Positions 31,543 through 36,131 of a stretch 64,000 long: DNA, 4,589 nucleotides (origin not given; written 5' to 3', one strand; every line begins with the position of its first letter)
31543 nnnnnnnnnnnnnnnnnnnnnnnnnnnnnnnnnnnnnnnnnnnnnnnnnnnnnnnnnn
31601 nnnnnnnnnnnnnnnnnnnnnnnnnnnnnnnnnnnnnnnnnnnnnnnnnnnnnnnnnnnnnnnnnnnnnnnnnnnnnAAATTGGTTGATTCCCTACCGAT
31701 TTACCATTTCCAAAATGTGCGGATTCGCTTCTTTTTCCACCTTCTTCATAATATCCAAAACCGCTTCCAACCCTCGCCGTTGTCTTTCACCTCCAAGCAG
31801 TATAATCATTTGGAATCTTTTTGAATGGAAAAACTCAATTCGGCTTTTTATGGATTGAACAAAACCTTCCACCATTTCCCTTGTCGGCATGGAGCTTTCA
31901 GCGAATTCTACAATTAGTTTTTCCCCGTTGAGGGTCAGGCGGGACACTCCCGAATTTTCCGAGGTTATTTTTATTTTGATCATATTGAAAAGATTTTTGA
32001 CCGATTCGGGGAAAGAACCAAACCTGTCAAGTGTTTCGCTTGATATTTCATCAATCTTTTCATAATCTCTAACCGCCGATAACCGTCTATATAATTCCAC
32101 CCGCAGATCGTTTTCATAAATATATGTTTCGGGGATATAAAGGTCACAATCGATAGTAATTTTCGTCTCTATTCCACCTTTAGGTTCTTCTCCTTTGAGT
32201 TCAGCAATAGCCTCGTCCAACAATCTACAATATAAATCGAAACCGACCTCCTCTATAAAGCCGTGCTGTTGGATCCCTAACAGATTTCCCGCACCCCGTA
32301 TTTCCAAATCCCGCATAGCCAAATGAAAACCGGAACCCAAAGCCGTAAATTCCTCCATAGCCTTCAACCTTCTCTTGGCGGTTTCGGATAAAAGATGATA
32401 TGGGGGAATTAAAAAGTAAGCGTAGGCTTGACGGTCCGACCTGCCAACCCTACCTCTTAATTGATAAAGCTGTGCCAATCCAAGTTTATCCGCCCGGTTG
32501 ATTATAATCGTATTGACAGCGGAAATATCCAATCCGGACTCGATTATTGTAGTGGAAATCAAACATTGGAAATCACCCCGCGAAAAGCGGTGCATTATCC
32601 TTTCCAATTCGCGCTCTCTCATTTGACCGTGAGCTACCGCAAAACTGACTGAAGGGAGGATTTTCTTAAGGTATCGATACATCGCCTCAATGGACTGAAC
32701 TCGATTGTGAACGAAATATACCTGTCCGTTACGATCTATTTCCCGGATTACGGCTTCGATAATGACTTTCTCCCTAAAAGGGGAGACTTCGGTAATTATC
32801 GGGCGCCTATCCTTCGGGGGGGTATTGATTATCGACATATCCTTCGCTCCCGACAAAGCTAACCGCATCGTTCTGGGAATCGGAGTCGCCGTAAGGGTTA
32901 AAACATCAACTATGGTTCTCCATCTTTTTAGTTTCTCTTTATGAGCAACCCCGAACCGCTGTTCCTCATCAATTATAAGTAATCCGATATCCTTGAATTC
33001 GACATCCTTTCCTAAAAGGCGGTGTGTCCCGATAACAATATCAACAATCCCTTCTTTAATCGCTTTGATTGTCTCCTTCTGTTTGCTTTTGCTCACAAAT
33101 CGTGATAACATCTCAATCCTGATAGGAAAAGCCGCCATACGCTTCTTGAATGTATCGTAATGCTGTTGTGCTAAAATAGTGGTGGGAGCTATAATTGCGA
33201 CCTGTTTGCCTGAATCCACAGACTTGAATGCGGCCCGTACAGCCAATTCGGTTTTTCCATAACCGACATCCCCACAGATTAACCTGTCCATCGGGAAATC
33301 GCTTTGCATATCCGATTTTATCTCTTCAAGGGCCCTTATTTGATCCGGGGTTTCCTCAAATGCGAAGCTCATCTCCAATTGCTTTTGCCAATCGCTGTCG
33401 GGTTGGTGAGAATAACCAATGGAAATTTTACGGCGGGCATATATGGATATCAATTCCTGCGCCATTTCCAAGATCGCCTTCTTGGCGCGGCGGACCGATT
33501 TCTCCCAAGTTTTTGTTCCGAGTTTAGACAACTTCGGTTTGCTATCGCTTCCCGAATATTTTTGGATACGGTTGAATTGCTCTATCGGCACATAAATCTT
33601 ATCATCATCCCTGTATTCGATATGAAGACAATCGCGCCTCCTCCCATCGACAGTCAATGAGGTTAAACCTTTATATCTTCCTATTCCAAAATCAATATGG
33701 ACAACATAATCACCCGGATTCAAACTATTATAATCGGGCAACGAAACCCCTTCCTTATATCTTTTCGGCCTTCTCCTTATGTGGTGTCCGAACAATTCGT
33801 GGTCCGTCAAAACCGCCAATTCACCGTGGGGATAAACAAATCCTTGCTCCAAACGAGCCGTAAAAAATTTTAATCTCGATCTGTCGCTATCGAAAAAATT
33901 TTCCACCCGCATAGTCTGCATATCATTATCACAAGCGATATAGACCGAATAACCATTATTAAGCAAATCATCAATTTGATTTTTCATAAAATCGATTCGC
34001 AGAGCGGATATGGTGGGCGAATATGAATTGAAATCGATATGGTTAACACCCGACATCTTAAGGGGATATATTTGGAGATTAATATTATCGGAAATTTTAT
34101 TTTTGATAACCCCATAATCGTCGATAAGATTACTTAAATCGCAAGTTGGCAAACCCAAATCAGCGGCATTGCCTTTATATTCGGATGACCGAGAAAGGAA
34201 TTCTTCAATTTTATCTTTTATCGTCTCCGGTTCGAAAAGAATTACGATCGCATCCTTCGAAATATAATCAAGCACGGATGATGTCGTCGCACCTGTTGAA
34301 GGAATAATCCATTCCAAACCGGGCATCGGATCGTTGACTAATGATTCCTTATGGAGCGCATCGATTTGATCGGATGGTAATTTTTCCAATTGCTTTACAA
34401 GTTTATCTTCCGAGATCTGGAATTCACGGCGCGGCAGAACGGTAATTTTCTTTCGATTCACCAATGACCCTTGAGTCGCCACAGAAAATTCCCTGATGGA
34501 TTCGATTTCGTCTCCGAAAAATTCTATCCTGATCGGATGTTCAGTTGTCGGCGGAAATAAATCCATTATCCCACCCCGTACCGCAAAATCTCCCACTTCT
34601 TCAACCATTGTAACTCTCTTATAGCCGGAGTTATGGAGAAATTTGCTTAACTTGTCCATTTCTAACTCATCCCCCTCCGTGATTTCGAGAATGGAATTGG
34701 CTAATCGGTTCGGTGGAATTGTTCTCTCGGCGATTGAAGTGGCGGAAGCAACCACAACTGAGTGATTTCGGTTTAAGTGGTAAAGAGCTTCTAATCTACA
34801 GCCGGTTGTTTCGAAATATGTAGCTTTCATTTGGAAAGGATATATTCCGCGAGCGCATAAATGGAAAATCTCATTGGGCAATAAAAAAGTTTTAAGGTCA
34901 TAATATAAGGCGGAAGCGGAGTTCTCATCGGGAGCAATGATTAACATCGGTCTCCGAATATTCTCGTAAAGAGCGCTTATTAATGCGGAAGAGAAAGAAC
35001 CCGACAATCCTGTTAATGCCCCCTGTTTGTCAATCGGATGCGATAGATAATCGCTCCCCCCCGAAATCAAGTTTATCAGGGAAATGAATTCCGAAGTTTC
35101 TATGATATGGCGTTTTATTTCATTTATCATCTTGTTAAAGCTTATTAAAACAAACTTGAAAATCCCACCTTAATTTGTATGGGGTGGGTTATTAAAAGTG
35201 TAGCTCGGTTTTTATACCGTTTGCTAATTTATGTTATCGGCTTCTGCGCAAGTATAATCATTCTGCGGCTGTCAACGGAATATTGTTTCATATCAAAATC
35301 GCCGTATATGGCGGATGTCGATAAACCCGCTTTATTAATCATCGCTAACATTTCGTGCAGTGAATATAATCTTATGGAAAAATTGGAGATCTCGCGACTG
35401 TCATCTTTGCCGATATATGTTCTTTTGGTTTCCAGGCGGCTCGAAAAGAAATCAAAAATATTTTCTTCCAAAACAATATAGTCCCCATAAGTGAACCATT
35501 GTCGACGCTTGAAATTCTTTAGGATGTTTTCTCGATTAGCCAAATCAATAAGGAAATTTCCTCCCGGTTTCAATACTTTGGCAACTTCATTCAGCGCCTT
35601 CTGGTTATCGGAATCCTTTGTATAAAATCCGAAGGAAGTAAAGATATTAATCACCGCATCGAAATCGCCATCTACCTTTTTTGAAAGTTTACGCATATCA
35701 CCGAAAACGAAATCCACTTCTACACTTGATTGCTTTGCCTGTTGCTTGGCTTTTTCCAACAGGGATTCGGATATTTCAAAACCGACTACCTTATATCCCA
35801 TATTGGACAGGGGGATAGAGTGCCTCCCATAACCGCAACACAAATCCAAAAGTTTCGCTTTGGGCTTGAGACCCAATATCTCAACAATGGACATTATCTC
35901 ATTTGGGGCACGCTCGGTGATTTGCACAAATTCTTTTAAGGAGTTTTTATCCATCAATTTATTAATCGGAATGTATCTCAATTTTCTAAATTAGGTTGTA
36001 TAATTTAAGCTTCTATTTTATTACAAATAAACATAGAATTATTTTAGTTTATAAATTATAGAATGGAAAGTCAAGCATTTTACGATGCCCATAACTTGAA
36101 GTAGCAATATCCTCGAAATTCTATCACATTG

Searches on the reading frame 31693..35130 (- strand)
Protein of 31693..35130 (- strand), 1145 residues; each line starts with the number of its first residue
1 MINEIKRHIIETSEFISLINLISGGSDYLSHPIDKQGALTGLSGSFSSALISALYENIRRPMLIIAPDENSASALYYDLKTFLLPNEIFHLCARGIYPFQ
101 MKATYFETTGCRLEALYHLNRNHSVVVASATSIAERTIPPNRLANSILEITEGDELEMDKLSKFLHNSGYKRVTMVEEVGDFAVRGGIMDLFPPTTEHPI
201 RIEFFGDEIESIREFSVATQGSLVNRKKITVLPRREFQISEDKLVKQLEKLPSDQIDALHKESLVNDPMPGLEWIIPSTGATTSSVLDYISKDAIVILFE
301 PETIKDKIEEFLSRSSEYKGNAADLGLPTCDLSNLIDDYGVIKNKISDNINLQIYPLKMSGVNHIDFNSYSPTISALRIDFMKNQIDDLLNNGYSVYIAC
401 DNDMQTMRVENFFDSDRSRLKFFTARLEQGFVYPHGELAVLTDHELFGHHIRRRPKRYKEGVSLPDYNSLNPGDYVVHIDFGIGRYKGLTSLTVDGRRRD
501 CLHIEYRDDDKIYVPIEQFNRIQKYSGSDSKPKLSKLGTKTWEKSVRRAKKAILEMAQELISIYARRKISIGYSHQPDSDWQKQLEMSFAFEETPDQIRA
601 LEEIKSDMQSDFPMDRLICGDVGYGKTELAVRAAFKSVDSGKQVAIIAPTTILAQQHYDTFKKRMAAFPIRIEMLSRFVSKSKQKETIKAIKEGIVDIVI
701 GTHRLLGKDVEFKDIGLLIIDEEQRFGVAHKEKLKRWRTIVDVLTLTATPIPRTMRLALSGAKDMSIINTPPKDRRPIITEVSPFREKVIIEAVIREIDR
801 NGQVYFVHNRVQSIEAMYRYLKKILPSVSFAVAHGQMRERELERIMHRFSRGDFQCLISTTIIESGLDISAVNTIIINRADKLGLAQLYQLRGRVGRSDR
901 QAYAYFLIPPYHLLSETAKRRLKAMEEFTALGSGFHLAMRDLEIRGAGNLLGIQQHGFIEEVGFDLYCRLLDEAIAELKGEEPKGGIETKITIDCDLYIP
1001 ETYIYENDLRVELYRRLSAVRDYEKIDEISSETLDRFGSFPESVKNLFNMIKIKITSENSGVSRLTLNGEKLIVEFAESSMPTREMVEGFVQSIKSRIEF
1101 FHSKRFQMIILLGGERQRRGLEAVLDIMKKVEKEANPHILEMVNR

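Call 74: search_protein_families(library=pfam, proteins=[window:31693-35130:-], max_evalue=0.00001)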
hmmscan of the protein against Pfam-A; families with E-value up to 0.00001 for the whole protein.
window:31693-35130:- (1145 aa): 7 families
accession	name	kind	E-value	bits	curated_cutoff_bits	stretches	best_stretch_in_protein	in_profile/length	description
PF00270.35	DEAD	-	7e-27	94.6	26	1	594-754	1-163/167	DEAD/DEAH box helicase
PF17757.6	UvrB_inter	-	1.3e-26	93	22.9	1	148-237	1-91/91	UvrB interaction domain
PF03461.20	TRCF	-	3.3e-23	82.3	25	1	994-1080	2-88/95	TRCF domain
PF00271.37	Helicase_C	-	8.3e-22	78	23.5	1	792-898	4-109/110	Helicase conserved C-terminal domain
PF02559.22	CarD_TRCF_RID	-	5.9e-21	74.7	23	1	470-526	1-57/57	CarD-like/TRCF RID domain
PF04851.21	ResIII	-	1.2e-08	35.5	22.5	1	593-750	4-162/164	Type III restriction enzyme, res subunit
PF22590.2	Cas3-like_C_2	-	2e-07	31.7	27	1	801-899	2-105/106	CRISPR-associated nuclease/helicase Cas3, C-terminal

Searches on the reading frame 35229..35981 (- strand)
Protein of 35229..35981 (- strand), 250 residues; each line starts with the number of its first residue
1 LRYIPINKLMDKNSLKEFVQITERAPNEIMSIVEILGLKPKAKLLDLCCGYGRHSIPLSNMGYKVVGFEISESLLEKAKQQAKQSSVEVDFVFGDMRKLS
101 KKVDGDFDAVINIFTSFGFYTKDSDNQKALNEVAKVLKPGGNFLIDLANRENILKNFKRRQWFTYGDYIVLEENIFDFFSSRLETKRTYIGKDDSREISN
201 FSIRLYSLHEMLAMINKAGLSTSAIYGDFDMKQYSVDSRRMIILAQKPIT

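Call 90: search_protein_families(library=pfam, proteins=[window:35229-35981:-], max_evalue=0.001)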
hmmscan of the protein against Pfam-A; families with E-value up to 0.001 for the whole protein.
window:35229-35981:- (250 aa): 14 families
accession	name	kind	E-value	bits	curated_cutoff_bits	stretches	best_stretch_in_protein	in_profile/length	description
PF13649.12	Methyltransf_25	-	2.4e-21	76.6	27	1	45-141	2-97/97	Methyltransferase domain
PF13847.12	Methyltransf_31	-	4.9e-18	65.7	27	1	39-157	2-122/145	Methyltransferase domain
PF08241.18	Methyltransf_11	-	3.1e-17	63.4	21.2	1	45-145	1-95/95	Methyltransferase domain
PF01209.24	Ubie_methyltran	-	3.1e-15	56.6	20.1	1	32-153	39-160/233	ubiE/COQ5 methyltransferase family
PF13489.12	Methyltransf_23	-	2.8e-10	40.6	27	1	24-182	4-148/164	Methyltransferase domain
PF08242.18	Methyltransf_12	-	1.2e-09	39.2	30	1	45-143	1-98/98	Methyltransferase domain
PF02353.26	CMAS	-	1.5e-06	28.2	27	1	28-149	50-168/273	Mycolic acid cyclopropane synthetase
PF03848.20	TehB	-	4.6e-06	26.6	20.4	1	26-145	19-132/193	Tellurite resistance protein TehB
PF03291.22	mRNA_G-N7_MeTrfase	-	8.2e-06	25.6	26.6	1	42-166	63-202/315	mRNA (guanine-N(7))-methyltransferase domain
PF01135.25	PCMT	-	1.3e-05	25.6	20.3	1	21-99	54-136/210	Protein-L-isoaspartate(D-aspartate) O-methyltransferase (PCMT)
PF05175.20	MTS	-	1.5e-05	25.2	23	1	35-145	26-138/170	Methyltransferase small domain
PF09445.16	Methyltransf_15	-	0.00023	21.2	22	1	43-107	3-69/165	RNA cap guanine-N2 methyltransferase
PF05724.17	TPMT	-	0.0005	20.2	26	1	24-93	21-92/218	Thiopurine S-methyltransferase (TPMT)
PF05958.17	tRNA_U5-meth_tr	-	0.00054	19.5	23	1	39-87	200-248/357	tRNA (Uracil-5-)-methyltransferase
